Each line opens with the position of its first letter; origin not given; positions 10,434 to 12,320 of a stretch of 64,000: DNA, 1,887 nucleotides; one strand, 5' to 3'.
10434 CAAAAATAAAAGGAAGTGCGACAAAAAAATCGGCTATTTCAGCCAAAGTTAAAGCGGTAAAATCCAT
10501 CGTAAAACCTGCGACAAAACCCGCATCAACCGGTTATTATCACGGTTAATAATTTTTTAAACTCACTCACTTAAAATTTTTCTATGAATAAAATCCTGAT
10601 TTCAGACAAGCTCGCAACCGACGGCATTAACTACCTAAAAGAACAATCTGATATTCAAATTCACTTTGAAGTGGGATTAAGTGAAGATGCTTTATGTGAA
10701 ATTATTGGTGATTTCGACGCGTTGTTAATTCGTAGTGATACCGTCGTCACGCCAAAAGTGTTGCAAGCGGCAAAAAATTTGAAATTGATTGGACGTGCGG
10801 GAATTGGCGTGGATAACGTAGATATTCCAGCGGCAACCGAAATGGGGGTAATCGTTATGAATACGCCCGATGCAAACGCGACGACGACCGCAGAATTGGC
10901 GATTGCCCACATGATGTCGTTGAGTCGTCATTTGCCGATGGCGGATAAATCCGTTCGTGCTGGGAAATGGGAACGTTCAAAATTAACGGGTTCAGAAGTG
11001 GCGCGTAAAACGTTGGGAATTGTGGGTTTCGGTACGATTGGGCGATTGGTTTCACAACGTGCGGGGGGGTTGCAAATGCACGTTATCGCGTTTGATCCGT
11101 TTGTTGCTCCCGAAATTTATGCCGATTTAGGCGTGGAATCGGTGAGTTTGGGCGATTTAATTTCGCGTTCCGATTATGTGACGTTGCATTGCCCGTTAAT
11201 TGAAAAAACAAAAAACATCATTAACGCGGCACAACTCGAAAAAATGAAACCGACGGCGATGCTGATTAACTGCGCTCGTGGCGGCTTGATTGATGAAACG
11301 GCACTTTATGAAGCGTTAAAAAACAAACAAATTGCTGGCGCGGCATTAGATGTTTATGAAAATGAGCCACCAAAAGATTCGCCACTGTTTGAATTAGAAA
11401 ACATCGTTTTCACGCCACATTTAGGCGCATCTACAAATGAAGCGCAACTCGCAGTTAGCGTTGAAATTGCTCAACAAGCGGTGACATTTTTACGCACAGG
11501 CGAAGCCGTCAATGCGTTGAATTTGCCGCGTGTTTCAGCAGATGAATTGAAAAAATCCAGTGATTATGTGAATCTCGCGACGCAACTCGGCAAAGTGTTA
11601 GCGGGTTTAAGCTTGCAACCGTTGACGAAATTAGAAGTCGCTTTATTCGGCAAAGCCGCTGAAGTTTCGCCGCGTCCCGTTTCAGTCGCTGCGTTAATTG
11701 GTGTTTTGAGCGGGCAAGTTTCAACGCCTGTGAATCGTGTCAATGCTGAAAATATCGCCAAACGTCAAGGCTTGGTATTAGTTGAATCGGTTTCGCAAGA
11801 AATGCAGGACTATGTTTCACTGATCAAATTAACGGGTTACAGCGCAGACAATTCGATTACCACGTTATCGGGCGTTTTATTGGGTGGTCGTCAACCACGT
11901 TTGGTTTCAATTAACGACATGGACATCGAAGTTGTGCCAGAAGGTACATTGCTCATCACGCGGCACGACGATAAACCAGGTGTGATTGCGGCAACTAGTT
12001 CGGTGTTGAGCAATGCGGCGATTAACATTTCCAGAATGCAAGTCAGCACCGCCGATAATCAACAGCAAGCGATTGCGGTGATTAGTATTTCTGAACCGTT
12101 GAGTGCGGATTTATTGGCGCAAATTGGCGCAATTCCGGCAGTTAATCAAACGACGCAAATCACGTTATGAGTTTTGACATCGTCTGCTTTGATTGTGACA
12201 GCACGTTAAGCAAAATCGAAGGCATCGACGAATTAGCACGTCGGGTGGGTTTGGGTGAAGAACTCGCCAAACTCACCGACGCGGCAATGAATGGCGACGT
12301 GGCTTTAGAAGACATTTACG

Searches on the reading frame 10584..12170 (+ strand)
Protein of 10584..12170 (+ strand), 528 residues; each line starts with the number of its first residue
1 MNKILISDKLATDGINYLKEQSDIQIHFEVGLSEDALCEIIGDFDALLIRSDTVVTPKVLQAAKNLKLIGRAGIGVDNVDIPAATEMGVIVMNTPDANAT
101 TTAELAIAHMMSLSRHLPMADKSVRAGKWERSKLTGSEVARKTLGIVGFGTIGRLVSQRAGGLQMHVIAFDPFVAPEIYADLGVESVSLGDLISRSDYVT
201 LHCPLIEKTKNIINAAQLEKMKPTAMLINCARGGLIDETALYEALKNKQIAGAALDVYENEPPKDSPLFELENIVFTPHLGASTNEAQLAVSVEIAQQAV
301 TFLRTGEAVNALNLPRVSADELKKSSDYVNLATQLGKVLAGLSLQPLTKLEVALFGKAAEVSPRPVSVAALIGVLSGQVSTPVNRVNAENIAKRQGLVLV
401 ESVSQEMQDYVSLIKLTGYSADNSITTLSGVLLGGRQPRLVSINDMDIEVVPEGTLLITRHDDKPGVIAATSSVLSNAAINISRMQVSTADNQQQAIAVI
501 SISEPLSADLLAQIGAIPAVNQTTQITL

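Call 48: search_protein_families(library=pfam, proteins=[window:10584-12170:+], max_evalue=0.00001)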
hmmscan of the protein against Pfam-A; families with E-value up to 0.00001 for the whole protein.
window:10584-12170:+ (528 aa): 4 families
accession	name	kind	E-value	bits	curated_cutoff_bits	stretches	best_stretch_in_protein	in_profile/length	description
PF02826.25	2-Hacid_dh_C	-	4.1e-65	218.9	25.1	1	107-281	1-178/178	D-isomer specific 2-hydroxyacid dehydrogenase, NAD binding domain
PF00389.36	2-Hacid_dh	-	2.5e-34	118.3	24.6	1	4-313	1-134/134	D-isomer specific 2-hydroxyacid dehydrogenase, catalytic domain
PF19304.4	PGDH_inter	-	1.6e-18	67.3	27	1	327-444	4-119/119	D-3-phosphoglycerate dehydrogenase intervening domain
PF01842.31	ACT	-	4.4e-07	30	27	1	456-517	2-64/66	ACT domain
